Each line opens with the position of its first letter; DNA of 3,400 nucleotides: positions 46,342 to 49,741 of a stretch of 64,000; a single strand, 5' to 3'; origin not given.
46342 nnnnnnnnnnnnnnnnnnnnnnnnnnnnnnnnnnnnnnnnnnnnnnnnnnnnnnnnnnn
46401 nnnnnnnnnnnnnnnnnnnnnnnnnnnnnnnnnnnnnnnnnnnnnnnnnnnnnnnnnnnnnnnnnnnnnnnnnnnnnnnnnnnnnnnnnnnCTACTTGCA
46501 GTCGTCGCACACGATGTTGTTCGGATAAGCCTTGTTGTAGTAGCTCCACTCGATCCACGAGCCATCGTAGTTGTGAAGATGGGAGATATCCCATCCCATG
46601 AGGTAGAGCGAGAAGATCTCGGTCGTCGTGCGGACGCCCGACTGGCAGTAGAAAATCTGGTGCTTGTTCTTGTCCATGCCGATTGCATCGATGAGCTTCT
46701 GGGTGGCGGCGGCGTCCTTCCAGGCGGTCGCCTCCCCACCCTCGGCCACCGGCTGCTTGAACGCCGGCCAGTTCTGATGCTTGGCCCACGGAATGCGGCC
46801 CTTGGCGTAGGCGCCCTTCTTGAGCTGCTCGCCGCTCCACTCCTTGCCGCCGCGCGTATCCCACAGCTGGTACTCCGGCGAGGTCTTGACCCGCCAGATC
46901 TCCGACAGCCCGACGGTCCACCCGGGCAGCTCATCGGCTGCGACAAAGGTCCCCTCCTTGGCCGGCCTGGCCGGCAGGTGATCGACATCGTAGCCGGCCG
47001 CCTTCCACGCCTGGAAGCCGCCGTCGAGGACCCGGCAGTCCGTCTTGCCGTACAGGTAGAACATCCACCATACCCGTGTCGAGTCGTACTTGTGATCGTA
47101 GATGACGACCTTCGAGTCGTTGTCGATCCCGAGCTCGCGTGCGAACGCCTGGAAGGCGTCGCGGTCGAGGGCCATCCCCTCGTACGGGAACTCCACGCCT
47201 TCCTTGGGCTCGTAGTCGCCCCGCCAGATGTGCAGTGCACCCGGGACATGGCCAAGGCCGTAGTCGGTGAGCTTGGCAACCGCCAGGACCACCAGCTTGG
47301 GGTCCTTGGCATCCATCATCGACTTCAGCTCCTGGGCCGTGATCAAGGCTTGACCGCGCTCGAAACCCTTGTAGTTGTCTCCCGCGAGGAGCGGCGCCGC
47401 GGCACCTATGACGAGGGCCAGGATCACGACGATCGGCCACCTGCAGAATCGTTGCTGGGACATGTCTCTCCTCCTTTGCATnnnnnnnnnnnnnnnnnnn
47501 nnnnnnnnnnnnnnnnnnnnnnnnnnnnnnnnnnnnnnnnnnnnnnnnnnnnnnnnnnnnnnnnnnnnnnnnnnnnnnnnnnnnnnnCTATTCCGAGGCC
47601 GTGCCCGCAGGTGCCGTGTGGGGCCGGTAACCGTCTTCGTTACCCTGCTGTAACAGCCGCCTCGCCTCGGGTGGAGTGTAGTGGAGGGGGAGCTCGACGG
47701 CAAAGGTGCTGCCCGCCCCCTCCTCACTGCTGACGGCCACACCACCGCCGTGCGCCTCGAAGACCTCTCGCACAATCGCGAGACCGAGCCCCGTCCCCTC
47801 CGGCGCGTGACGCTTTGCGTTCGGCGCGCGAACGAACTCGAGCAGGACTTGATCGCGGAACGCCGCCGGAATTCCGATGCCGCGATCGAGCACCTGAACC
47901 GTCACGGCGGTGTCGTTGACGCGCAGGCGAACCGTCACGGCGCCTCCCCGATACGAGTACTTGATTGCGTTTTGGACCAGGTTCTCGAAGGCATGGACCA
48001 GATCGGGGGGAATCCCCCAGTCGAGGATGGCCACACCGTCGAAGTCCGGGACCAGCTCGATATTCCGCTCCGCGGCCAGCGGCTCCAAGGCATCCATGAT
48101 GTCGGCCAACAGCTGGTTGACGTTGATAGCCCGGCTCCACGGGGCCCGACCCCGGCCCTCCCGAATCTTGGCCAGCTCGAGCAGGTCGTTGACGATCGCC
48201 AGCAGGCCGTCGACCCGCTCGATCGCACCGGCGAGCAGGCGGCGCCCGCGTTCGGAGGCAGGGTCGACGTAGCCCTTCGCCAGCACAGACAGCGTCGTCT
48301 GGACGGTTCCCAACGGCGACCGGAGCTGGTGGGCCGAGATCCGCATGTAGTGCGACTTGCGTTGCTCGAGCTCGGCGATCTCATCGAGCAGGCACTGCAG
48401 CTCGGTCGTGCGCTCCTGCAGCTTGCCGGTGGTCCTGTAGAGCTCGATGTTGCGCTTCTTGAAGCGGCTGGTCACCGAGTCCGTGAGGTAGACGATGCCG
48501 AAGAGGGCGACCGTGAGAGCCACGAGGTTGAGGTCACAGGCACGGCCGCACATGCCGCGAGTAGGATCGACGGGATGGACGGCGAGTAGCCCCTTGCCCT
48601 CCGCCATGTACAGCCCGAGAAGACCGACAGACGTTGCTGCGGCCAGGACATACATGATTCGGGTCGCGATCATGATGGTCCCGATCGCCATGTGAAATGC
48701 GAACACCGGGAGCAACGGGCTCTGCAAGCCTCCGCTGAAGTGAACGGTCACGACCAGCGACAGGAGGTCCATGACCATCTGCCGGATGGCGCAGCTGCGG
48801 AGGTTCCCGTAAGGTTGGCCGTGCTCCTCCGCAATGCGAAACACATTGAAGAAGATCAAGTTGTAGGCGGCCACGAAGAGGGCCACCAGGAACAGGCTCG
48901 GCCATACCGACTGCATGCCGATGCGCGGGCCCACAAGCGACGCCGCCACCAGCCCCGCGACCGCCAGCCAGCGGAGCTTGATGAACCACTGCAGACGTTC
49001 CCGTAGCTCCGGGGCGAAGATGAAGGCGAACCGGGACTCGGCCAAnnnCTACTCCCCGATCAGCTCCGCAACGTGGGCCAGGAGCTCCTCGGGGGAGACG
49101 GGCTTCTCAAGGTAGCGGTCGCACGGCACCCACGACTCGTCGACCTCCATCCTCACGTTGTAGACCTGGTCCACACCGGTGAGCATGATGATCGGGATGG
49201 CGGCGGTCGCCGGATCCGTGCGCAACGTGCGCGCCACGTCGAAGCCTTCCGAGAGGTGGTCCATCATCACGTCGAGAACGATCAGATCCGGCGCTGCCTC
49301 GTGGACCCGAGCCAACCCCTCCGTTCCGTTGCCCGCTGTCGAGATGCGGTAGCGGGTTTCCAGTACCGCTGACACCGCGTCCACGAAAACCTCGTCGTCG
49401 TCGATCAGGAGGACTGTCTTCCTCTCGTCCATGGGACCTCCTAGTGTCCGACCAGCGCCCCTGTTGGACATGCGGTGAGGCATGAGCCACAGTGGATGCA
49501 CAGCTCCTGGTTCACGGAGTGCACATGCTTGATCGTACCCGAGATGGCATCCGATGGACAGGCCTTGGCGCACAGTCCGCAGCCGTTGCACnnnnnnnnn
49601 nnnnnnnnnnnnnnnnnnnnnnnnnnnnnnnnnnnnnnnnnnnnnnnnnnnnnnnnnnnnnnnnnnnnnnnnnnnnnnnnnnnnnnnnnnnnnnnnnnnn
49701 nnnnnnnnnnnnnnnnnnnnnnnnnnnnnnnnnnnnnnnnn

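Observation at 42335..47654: Shared palindrome GTTAC-N6-GTAAC upstream of three sulfur sigma54 promoters: a candidate new regulon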

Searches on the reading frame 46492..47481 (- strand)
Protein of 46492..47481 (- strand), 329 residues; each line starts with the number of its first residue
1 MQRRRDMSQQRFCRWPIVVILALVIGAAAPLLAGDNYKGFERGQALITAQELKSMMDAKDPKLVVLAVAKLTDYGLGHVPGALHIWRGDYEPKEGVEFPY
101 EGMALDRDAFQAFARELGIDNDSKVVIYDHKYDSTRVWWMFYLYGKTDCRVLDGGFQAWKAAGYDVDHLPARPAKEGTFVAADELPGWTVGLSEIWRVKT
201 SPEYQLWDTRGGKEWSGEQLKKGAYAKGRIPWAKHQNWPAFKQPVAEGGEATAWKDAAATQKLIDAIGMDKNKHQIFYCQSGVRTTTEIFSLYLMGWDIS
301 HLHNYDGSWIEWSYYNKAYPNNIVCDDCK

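Call 7: search_protein_families(library=pfam, proteins=[window:46492-47481:-])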
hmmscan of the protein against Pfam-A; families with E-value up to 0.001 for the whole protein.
window:46492-47481:- (329 aa): 1 family
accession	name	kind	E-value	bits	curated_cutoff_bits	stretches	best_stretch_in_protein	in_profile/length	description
PF00581.25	Rhodanese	-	1.9e-23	83.3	22.2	2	48-162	1-102/102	Rhodanese-like domain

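Call 75: search_protein_families(library=ncbifam, max_evalue=0.0001, proteins=[window:46492-47463:-])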
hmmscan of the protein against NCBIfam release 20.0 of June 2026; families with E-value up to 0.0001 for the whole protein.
window:46492-47463:- (323 aa): 3 families
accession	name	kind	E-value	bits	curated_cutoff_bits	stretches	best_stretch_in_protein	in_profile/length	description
NF040901.1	SeO3_TeO2_ExtH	equivalog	3e-22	79.2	200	2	38-176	43-197/430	selenite/tellurite reduction operon rhodanese-like protein ExtH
NF008557.0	PRK11493.1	equivalog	4.3e-22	78.5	250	1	66-307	40-270/281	3-mercaptopyruvate sulfurtransferase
NF041203.1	rhodanese_LYCAU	equivalog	8.1e-07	28.8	115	0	262-314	72-122/126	rhodanese-related (seleno)protein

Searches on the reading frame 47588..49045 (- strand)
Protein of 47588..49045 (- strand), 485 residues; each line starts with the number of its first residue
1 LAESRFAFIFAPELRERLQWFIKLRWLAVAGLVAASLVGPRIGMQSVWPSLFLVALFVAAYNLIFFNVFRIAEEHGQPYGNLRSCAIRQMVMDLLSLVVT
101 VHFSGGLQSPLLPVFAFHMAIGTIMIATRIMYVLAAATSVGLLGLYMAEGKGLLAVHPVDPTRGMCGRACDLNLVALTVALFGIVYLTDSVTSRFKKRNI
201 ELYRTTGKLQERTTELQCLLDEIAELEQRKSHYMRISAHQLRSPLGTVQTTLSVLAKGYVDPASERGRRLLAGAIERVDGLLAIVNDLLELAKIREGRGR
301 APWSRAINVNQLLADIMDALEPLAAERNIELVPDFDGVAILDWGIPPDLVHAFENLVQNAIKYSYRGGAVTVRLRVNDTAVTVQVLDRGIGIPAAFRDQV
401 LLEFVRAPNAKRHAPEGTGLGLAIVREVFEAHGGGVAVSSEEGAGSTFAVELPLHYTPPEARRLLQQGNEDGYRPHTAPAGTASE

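Call 7: search_protein_families(library=pfam, proteins=[window:47588-49045:-])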
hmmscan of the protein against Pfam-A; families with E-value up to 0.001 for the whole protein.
window:47588-49045:- (485 aa): 4 families
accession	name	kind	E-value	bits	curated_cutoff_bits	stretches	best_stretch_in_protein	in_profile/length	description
PF02518.31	HATPase_c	-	6.3e-25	88.2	26.4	1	346-454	3-109/111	Histidine kinase-, DNA gyrase B-, and HSP90-like ATPase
PF00512.31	HisKA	-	4.1e-10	40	26.9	1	237-297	9-66/66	His Kinase A (phospho-acceptor) domain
PF25323.1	6TM_PilS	-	6.9e-08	32.8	27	1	13-196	6-183/189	PilS-like transmembrane domain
PF13581.12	HATPase_c_2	-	3.8e-06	27.4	27.4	1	349-430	32-110/127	Histidine kinase-like ATPase domain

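Call 75: search_protein_families(library=ncbifam, max_evalue=0.0001, proteins=[window:47588-49045:-])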
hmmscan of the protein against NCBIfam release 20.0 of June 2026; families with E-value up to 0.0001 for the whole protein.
window:47588-49045:- (485 aa): 75 families (the best 25 are shown)
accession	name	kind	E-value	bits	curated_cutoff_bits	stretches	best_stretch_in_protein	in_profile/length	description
TIGR02966.1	phoR_proteo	equivalog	3.9e-40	137.9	334.2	1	222-451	106-332/333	phosphate regulon sensor histidine kinase PhoR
NF033092.0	HK_WalK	equivalog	1.5e-38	132.8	725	1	224-454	363-594/594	cell wall metabolism sensor histidine kinase WalK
NF046044.1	PnpS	equivalog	3e-37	128.6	400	1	222-453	162-390/390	two-component system histidine kinase PnpS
NF041735.1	hist_kin_RppB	equivalog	5.2e-36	124.4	400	1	237-453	223-438/438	two-component system sensor histidine kinase RppB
TIGR02956.1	TMAO_torS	equivalog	6.5e-35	120.5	676.5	1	194-461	428-689/967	TMAO reductase system sensor histidine kinase/response regulator TorS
NF047465.1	hybrid_HK_LvrA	exception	8.5e-34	116.7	1200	1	193-462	165-429/819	hybrid histidine kinase/response regulator LvrA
NF040691.1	MtrAB_MtrB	equivalog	3.3e-33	115.5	450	1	213-455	254-493/507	MtrAB system histidine kinase MtrB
NF045595.1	HK_scytonemin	equivalog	7.2e-33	113.8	865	1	211-454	396-635/637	scytonemin biosynthesis sensor histidine kinase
TIGR01386.1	cztS_silS_copS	subfamily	4.7e-32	111.6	292.55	1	194-453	205-457/457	heavy metal sensor histidine kinase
NF038297.2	hybrid_HK_HrmK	equivalog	3.8e-30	105.1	725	1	202-457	207-460/607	hybrid histidine kinase/response regulator HrmK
NF008312.0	PRK11100.1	equivalog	7e-30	104.3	356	1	224-454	248-474/477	two-component system sensor histidine kinase CreC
NF041880.1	EPS_EpsF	equivalog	7.2e-30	103.9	900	1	228-453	272-492/492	response regulator EpsF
NF047874.1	MASE3_PAS_HK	subfamily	1.2e-28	100.3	560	1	210-458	378-629/655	MASE3 domain-containing sensor histidine kinase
NF045911.1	TCSHisKinNblS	equivalog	9.8e-28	96.8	1000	1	224-454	382-620/621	two-component system sensor histidine kinase NblS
NF041832.1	near_NosP_CTERM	subfamily_domain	1.2e-27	97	400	1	229-461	6-232/370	NahK/ErcS family hybrid sensor histidine kinase/response regulator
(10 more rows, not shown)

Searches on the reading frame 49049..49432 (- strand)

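Call 75: search_protein_families(library=ncbifam, max_evalue=0.0001, proteins=[window:49049-49432:-])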
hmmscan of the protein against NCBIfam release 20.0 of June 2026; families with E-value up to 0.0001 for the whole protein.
window:49049-49432:- (127 aa): 72 families (the best 25 are shown)
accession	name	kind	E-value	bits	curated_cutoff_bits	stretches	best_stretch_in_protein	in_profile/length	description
TIGR02154.1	PhoB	equivalog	2e-20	73.1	296.2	1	5-122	3-117/226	phosphate regulon transcriptional regulator PhoB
NF007135.0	PRK09581.1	equivalog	2.2e-19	69.6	474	1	6-124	4-119/457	PleD family two-component system response regulator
NF045944.1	ResRegRpaBCyano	equivalog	3.4e-19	69.1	330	1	10-124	3-111/229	response regulator transcription factor RpaB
NF040689.1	MtrAB_MtrA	equivalog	1.2e-16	60.7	300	1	7-121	1-109/219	MtrAB system response regulator MtrA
NF041733.1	resp_reg_CseB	equivalog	1.7e-16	60.3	350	1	6-122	2-112/228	two-component system response regulator CseB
NF053854.1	RespRegPhoBBctds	equivalog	1e-15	57.7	270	1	7-123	1-113/225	two-component system response regulator PhoB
NF040534.1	resp_reg_YycF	equivalog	2.1e-14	53.4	340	1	5-121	1-111/231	response regulator YycF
NF008296.0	PRK11083.1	equivalog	7.9e-14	51.6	273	1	4-123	3-116/228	two-component system response regulator CreB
NF047793.1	ResRegPgtA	equivalog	2.5e-13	49.6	650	1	2-123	3-119/414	two-component system response regulator PgtA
NF047465.1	hybrid_HK_LvrA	exception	4.4e-13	48.2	1200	1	3-123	466-582/819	hybrid histidine kinase/response regulator LvrA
NF045717.1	DVU0259_DivK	exception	1.1e-12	48.1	160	1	5-126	3-117/117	DVU0259 family response regulator domain-containing protein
NF007935.0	PRK10651.1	equivalog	1.1e-12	47.5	250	1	2-122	4-121/216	two-component system response regulator NarL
NF033120.0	vanR_FM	exception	3.4e-12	46.5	460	1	6-122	5-115/231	vancomycin resistance response regulator transcription factor, VanR-F/VanR-M family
NF051850.1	RespRegRprY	equivalog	3.5e-12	46.2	370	1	1-122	1-117/234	response regulator transcription factor RprY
NF007005.1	PRK09468.1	equivalog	4.4e-12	45.9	331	1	3-122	2-116/237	osmolarity response regulator transcription factor OmpR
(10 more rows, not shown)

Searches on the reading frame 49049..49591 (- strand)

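Call 7: search_protein_families(library=pfam, proteins=[window:49049-49591:-])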
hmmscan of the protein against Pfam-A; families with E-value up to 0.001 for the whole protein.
window:49049-49591:- (180 aa): 1 family
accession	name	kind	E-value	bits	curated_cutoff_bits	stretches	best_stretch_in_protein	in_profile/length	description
PF00072.30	Response_reg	-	2.9e-18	66.5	30.2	1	60-174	1-110/111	Response regulator receiver domain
